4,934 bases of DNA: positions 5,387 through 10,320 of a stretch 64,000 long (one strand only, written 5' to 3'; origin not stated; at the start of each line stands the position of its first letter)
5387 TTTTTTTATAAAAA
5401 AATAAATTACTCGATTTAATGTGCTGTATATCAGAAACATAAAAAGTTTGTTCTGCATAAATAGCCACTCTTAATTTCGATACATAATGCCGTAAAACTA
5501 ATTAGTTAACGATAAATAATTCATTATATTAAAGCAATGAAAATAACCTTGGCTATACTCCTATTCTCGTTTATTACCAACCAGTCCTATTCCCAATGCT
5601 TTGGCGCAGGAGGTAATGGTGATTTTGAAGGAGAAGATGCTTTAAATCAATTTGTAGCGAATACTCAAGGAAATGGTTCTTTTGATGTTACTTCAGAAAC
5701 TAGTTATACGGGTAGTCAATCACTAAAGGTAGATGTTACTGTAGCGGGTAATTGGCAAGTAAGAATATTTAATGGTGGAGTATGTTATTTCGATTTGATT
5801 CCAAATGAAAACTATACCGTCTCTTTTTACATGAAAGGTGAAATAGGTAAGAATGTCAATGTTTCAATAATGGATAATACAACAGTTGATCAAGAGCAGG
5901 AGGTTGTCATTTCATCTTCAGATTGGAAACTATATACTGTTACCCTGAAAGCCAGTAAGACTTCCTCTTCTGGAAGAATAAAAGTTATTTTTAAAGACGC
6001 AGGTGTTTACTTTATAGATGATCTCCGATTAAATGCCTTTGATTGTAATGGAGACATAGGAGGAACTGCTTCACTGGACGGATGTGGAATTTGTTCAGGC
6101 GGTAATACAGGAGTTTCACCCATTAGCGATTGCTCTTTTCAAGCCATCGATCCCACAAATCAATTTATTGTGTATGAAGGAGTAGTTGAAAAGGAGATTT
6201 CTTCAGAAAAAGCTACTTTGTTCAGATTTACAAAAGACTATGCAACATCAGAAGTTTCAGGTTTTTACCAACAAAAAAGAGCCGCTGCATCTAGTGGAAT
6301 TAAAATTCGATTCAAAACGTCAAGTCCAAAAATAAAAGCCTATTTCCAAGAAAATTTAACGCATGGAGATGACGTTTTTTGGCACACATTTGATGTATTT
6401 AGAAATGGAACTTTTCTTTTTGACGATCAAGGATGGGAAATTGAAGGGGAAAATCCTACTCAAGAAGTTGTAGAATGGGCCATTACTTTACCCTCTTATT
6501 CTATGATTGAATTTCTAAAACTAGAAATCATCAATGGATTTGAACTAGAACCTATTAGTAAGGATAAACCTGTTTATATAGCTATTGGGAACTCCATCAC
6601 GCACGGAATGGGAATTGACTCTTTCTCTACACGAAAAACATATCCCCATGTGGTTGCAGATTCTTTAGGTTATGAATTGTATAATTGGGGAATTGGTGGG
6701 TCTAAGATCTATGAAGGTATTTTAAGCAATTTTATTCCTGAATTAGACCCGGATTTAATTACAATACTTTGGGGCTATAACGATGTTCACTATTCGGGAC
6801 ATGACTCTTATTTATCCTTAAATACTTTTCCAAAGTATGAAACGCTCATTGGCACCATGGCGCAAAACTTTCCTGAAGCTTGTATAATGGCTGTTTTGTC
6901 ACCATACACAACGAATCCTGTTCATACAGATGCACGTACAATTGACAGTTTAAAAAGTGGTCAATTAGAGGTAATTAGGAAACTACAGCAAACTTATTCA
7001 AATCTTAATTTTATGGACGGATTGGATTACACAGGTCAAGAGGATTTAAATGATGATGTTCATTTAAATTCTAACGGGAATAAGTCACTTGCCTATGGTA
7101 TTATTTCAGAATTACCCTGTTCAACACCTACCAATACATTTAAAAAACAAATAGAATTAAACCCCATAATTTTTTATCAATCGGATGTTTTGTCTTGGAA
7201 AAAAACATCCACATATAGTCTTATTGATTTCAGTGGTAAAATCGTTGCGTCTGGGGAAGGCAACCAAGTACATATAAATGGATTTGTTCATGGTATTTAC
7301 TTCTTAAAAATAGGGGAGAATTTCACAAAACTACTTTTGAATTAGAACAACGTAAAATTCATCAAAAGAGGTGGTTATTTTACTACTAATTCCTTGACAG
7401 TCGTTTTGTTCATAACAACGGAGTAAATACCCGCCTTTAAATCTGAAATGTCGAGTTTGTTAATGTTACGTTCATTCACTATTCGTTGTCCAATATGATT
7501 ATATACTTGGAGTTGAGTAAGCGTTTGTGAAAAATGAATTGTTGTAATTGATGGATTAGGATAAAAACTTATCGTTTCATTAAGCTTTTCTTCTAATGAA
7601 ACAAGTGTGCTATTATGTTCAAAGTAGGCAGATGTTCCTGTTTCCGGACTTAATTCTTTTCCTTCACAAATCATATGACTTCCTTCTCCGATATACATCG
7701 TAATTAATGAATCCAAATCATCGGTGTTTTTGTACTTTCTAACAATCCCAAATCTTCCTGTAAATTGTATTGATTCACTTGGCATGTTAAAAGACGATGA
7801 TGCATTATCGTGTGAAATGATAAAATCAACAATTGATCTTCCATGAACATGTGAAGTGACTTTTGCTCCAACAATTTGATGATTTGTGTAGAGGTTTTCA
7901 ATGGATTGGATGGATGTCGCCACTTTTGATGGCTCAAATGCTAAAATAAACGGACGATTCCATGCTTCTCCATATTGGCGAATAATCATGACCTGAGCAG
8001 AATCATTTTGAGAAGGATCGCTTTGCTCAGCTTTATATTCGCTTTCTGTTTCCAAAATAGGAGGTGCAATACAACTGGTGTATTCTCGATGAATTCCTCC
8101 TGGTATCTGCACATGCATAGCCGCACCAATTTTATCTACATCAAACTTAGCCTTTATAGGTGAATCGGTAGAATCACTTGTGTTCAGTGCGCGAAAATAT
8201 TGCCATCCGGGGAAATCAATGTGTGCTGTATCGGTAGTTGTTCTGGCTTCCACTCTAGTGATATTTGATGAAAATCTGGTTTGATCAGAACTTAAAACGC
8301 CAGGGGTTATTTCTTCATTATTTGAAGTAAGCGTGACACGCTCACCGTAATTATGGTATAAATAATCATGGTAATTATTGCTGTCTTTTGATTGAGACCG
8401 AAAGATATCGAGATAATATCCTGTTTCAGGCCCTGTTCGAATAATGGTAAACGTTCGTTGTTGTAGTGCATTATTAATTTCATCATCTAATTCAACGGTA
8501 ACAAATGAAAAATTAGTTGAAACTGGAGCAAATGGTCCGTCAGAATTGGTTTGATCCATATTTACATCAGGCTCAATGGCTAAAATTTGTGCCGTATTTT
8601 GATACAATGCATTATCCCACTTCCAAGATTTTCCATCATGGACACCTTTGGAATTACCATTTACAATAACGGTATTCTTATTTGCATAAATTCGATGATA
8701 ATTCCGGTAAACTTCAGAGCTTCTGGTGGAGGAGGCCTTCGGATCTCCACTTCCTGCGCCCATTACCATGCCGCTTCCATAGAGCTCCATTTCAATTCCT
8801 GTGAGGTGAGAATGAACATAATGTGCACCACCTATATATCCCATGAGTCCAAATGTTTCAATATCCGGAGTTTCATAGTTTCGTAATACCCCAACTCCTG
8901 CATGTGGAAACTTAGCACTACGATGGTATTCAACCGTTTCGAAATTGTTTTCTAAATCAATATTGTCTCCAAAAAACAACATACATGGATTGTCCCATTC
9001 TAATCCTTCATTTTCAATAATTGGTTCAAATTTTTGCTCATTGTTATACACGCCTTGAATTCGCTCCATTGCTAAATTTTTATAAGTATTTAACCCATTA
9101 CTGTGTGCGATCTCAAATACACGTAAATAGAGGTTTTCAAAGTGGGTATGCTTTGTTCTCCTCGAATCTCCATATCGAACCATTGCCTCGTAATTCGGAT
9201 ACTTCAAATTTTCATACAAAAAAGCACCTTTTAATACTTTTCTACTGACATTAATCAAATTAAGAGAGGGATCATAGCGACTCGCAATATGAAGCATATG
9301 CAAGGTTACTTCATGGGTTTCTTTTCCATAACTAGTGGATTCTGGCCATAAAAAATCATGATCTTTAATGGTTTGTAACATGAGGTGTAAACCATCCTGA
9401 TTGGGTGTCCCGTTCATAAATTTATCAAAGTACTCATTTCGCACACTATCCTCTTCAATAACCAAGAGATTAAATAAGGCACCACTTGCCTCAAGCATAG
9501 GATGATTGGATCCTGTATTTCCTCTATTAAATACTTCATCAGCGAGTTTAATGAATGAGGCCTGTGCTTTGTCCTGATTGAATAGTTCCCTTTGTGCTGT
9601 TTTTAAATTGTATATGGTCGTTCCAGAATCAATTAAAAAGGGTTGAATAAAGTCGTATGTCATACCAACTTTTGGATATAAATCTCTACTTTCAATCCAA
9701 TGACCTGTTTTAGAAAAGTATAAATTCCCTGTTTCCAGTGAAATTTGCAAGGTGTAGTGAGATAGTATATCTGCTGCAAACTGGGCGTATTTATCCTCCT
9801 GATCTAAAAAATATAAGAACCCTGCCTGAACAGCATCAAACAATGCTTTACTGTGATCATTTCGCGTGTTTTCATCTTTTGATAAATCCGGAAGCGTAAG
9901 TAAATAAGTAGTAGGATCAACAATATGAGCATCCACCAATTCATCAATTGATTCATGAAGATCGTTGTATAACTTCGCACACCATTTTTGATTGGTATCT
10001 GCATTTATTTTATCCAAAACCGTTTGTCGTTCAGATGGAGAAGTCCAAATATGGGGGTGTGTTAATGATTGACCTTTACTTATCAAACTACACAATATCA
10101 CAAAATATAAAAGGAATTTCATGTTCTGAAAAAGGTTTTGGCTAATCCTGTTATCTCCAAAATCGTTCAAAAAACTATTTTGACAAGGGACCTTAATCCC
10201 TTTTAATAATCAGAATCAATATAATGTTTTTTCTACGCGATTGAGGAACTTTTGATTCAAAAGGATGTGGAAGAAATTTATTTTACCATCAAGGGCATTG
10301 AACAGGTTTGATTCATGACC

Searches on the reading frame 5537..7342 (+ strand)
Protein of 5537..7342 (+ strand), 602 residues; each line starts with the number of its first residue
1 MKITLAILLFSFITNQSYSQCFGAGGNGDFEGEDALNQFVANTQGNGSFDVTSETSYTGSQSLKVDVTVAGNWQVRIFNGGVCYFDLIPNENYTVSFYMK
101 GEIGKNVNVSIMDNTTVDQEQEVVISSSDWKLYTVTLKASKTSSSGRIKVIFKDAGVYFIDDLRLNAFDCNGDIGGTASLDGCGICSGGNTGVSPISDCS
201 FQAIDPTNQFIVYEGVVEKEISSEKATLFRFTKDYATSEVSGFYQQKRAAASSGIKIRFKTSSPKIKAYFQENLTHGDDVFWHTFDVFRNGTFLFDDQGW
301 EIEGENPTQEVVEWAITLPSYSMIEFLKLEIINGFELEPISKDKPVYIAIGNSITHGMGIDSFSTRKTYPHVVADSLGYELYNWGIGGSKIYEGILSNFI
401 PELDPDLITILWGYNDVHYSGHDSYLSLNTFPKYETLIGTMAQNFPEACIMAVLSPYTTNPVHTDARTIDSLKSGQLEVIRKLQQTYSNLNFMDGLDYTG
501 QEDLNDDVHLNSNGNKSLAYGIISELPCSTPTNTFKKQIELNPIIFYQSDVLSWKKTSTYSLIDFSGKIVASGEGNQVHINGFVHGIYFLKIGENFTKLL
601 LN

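Call 99: search_protein_families(library=pfam, proteins=[window:5537-7342:+], max_evalue=0.00001)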
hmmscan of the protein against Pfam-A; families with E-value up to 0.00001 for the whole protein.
window:5537-7342:+ (602 aa): 3 families
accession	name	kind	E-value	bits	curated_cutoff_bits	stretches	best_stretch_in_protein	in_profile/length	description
PF13472.12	Lipase_GDSL_2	-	6.6e-17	63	32.9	1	349-515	1-176/178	GDSL-like Lipase/Acylhydrolase family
PF02018.23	CBM_4_9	-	2.3e-10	41.4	25.9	1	27-151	6-130/136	Carbohydrate binding domain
PF00657.28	Lipase_GDSL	-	6.3e-09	36.7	23.6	1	347-519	1-205/208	GDSL-like Lipase/Acylhydrolase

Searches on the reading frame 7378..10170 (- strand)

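Call 99: search_protein_families(library=pfam, proteins=[window:7378-10170:-], max_evalue=0.00001)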
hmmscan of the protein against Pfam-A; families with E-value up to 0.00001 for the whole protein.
window:7378-10170:- (931 aa): 1 family
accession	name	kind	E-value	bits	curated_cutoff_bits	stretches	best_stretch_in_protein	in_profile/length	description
PF18962.6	Por_Secre_tail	-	1.4e-07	32.1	27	1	870-927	2-72/75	Secretion system C-terminal sorting domain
